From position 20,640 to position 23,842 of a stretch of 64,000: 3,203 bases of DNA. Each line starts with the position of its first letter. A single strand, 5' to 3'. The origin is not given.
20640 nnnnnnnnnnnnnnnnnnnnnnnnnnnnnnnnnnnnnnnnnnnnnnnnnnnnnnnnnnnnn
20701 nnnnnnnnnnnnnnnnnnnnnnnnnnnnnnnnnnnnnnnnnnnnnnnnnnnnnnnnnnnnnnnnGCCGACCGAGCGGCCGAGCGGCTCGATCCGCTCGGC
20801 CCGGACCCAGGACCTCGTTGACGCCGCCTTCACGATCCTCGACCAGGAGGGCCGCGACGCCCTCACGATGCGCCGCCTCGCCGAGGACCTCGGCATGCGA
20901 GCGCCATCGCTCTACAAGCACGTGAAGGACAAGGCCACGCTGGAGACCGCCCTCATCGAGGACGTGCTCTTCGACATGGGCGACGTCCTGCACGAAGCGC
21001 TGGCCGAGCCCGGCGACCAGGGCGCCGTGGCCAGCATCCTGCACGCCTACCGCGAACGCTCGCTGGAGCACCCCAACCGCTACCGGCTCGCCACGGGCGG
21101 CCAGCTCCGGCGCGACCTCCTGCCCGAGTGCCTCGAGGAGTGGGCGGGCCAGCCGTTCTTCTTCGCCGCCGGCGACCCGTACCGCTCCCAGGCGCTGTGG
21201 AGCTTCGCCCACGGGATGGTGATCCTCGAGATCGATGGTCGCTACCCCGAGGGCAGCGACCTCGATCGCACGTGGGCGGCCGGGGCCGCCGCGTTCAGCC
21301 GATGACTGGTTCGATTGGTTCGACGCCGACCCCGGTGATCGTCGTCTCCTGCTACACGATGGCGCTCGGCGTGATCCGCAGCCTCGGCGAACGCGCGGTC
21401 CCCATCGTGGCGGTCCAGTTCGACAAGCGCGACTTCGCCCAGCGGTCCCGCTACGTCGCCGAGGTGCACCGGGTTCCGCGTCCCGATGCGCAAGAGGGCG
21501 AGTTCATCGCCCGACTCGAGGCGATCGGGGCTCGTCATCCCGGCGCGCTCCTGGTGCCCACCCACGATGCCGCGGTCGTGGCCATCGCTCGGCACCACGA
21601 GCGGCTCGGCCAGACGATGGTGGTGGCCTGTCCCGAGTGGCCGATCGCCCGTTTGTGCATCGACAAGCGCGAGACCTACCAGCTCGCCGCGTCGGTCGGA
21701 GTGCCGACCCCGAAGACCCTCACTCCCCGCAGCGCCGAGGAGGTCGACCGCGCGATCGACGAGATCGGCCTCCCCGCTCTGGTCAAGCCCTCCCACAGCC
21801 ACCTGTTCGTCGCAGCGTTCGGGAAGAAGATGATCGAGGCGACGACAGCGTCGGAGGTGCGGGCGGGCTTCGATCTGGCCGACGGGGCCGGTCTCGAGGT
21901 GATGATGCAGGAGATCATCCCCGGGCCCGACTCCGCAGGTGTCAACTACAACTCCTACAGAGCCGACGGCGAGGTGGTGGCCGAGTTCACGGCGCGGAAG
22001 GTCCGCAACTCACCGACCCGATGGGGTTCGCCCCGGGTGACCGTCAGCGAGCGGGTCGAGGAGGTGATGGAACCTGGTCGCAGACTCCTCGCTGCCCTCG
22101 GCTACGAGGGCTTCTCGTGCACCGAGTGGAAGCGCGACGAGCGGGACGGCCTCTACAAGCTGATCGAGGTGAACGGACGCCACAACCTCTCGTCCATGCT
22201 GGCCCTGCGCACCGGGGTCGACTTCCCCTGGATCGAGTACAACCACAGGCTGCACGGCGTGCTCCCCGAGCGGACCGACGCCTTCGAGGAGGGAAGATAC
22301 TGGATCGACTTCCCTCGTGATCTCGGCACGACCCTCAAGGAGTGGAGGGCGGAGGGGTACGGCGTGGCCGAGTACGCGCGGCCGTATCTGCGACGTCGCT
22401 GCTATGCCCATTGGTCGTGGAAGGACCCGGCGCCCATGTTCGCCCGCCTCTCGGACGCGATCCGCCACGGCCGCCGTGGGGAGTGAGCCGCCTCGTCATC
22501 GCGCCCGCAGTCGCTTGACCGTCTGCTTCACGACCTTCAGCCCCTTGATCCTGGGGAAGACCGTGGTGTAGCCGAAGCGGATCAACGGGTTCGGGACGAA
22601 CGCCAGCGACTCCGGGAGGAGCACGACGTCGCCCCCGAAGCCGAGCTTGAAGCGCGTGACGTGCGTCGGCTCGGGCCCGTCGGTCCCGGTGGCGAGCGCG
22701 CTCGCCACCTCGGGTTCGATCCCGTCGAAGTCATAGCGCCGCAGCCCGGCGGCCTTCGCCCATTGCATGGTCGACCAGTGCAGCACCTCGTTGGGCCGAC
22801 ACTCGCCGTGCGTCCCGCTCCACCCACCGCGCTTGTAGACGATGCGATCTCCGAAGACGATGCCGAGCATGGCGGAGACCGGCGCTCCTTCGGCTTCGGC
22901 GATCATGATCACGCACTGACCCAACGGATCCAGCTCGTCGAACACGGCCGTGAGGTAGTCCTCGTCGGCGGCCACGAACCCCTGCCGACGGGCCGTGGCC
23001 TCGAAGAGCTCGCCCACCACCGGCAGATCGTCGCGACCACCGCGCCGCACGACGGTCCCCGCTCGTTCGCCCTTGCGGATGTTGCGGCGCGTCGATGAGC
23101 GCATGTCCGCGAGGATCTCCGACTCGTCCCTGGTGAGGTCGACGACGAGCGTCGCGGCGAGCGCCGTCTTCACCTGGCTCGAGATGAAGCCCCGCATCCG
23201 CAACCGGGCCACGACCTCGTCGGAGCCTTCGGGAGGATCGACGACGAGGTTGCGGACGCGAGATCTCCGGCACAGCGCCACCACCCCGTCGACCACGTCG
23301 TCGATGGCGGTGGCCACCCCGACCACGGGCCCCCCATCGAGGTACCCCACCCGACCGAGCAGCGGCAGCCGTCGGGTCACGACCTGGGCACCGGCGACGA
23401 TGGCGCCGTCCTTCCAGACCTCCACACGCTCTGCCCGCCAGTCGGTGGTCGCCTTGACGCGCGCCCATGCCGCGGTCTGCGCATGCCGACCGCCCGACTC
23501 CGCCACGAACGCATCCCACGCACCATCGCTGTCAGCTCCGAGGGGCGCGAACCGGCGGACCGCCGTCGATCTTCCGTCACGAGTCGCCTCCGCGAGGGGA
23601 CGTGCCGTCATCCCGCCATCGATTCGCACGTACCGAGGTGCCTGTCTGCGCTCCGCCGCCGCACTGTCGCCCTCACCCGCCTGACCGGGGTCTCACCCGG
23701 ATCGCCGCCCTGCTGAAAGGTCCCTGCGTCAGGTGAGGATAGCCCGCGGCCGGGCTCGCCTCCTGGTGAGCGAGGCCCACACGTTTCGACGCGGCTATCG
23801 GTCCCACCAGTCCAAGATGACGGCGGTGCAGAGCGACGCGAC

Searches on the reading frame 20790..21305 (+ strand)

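Call 41: search_protein_families(library=pfam, proteins=[window:20790-21305:+], max_evalue=0.01)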
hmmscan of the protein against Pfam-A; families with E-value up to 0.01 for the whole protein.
window:20790-21305:+ (171 aa): 2 families
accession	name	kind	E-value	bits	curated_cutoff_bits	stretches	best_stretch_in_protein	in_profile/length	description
PF13305.11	TetR_C_33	-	2.3e-08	35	26.8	1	81-168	2-102/103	Tetracyclin repressor-like, C-terminal domain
PF00440.29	TetR_N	-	6.2e-07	29.6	24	1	9-51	1-43/47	Bacterial regulatory proteins, tetR family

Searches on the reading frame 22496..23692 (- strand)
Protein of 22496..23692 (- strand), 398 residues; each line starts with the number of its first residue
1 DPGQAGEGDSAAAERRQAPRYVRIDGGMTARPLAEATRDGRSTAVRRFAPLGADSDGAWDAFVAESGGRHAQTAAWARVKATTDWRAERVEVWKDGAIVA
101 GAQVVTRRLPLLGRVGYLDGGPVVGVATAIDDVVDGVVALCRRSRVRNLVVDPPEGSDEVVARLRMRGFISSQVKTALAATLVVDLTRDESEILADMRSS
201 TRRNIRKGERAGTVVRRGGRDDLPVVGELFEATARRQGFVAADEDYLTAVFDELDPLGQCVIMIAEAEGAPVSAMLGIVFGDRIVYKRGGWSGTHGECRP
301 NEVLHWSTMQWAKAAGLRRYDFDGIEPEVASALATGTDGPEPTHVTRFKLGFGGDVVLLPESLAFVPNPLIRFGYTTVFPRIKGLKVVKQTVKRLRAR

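Call 41: search_protein_families(library=pfam, proteins=[window:22496-23692:-], max_evalue=0.01)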
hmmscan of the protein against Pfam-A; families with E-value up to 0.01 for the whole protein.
window:22496-23692:- (398 aa): 2 families
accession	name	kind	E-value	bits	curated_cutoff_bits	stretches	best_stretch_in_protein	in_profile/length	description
PF02388.22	FemAB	-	4.3e-27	95.4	24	3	181-266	153-237/406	FemAB family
PF13480.13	Acetyltransf_6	-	5.4e-19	69.2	22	1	196-322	2-134/143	Acetyltransferase (GNAT) domain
